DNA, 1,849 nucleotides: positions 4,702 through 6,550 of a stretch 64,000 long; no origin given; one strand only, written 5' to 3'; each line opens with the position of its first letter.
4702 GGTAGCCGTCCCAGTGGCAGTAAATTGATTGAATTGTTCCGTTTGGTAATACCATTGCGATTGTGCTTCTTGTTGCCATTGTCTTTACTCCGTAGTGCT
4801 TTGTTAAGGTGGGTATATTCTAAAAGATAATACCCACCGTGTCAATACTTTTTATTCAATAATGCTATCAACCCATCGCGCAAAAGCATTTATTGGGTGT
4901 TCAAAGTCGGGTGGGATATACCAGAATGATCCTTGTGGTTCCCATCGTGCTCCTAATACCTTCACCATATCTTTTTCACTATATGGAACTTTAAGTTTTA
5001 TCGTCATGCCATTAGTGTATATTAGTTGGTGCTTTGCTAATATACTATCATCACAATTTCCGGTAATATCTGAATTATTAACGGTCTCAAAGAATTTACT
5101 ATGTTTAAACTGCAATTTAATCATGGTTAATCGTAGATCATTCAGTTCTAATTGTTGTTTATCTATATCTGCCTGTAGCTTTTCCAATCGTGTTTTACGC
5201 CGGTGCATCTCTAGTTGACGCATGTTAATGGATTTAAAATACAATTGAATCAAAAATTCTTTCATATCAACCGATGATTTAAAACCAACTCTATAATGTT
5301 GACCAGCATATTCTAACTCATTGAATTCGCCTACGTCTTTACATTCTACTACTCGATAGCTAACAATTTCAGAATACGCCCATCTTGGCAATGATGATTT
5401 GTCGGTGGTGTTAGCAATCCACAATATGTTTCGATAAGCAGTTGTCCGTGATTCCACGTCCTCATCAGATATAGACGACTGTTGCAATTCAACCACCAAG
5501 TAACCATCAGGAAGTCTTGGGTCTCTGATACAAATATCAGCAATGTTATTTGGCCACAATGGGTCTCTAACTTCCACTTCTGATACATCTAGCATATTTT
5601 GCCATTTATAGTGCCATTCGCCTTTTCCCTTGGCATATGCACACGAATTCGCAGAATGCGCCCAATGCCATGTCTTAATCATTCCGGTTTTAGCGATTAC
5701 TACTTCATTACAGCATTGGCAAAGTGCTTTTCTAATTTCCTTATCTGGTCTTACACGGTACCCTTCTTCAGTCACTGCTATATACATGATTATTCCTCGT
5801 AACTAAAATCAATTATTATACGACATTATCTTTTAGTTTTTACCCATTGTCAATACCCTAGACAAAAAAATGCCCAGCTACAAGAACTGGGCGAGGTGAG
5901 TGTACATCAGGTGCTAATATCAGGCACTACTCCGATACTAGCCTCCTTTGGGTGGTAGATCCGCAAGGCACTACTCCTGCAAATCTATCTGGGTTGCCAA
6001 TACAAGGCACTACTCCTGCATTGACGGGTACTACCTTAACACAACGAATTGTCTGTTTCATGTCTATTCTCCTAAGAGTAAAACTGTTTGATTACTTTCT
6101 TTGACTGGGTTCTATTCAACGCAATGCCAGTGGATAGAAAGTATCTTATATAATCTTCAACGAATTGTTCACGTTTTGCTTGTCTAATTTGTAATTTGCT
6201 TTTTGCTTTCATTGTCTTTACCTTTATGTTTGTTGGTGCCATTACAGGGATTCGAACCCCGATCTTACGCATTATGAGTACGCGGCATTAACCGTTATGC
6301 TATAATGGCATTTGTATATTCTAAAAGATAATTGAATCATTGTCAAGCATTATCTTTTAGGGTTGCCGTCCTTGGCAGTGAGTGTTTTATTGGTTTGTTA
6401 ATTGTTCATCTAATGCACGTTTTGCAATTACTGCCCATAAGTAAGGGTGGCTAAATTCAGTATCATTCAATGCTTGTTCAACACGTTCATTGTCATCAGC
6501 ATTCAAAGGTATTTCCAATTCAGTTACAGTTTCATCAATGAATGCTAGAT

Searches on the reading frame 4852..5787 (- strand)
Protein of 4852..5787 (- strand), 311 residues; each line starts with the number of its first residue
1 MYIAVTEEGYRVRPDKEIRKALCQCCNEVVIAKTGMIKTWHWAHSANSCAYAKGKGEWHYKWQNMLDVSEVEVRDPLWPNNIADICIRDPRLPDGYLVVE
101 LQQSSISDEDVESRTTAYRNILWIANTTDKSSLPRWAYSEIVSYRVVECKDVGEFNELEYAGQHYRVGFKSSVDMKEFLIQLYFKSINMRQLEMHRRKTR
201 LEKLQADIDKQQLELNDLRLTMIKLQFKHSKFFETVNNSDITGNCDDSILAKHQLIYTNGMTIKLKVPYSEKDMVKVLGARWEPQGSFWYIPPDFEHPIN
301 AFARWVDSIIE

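Call 10: search_protein_families(library=pfam, proteins=[window:4852-5787:-])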
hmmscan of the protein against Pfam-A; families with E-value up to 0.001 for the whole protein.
window:4852-5787:- (311 aa): 2 families
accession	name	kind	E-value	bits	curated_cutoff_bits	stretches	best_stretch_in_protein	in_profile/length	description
PF18974.5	DUF5710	-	5.5e-11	42.4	26.5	1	264-306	3-43/44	Domain of unknown function (DUF5710)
PF25164.1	CoiA_N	-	8.4e-08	32.1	26.3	1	22-51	19-49/50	Competence protein CoiA, N-terminal domain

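Call 11: search_protein_families(library=phrogs, proteins=[window:4852-5787:-])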
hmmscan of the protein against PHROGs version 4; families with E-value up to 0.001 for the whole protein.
window:4852-5787:- (311 aa): 1 family
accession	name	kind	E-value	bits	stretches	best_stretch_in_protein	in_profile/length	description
phrog_25904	-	unknown function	0.00063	19.8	1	248-298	340-390/416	-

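Call 71: find_homologous_proteins(query=window:4852-5787:-, max_evalue=0.00001)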
Query window:4852-5787:- (311 aa): 11 proteins with E <= 0.00001 among 1618 candidates.
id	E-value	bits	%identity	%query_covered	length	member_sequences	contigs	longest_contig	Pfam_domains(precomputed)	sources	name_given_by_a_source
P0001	1.9e-208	709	97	100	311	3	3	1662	PF18974.6,PF25164.2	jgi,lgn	-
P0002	1.4e-183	627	86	100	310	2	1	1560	PF18974.6,PF25164.2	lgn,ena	-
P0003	1.9e-60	223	49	65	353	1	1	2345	PF18974.6,PF25164.2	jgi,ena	jgi:hypothetical protein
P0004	1.9e-53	200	52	59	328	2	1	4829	PF25164.2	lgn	-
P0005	3.6e-53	199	50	59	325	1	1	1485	PF25164.2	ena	-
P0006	7.6e-53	198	49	59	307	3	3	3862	PF25164.2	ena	-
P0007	1.7e-51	194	40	94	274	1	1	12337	PF18974.6,PF25164.2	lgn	-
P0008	1.4e-47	181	46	67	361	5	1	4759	PF25164.2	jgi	jgi:competence CoiA-like predicted nuclease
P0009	8.9e-46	175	50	59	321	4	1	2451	PF25164.2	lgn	-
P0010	1.5e-45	174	48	59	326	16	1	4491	PF25164.2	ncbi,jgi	jgi:competence CoiA-like predicted nuclease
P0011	4.5e-35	140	45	54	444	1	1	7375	PF25164.2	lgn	-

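Call 72: find_encoding_contigs(protein=P0007, flank=10000, max_places=3)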
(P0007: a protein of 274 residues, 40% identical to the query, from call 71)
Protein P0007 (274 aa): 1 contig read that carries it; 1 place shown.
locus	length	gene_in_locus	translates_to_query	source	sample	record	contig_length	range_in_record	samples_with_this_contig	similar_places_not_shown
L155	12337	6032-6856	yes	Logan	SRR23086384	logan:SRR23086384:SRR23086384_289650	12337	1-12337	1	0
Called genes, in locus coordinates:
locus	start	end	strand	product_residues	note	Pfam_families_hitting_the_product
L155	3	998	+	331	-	?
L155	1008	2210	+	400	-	-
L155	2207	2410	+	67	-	-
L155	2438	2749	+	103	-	-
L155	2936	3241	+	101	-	-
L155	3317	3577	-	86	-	-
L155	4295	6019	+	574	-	-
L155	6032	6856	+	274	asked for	PF25164:CoiA_N, PF18974:DUF5710 (weak)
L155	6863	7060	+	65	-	-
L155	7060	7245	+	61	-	-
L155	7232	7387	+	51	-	-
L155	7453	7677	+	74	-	-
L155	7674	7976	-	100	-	PF02945:Endonuclease_7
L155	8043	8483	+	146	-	-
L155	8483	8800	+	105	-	-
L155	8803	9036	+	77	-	-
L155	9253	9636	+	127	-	PF23140:Gp80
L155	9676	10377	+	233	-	PF07460:NUMOD3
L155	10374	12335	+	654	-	?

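Call 73: find_encoding_contigs(protein=P0003, flank=10000, max_places=3)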
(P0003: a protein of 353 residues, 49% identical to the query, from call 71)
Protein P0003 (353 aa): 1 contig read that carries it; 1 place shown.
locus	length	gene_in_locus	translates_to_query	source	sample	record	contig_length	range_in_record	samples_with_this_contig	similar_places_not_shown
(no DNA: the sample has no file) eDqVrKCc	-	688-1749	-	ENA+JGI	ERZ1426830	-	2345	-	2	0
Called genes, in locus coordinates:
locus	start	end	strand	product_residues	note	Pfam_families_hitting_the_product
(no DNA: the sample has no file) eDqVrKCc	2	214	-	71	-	?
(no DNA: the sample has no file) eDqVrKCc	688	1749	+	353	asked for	PF25164:CoiA_N, PF18974:DUF5710 (weak)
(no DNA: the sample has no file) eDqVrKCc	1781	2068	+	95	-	-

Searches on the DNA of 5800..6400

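Call 66: search_rna_families(source=window, start=5800, end=6400, threshold=evalue, max_evalue=1)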
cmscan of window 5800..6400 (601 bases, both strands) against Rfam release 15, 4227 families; matches with E-value up to 1: 3.
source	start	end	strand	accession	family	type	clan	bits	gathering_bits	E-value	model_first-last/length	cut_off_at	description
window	6237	6309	-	RF00005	tRNA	Gene; tRNA;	CL00001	64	29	1.3e-13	1-71/71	no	tRNA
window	6236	6309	+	RF04354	Plastid-ycf2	Cis-reg;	-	42.3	65.7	1.5e-07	1-75/75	no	Plastid-ycf2 5UTR RNA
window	5864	5899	-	RF02837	anti-hemB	Gene; sRNA;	-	15.1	49.5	0.8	1-81/81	no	Burkholderia RNA 7 (anti-hemB)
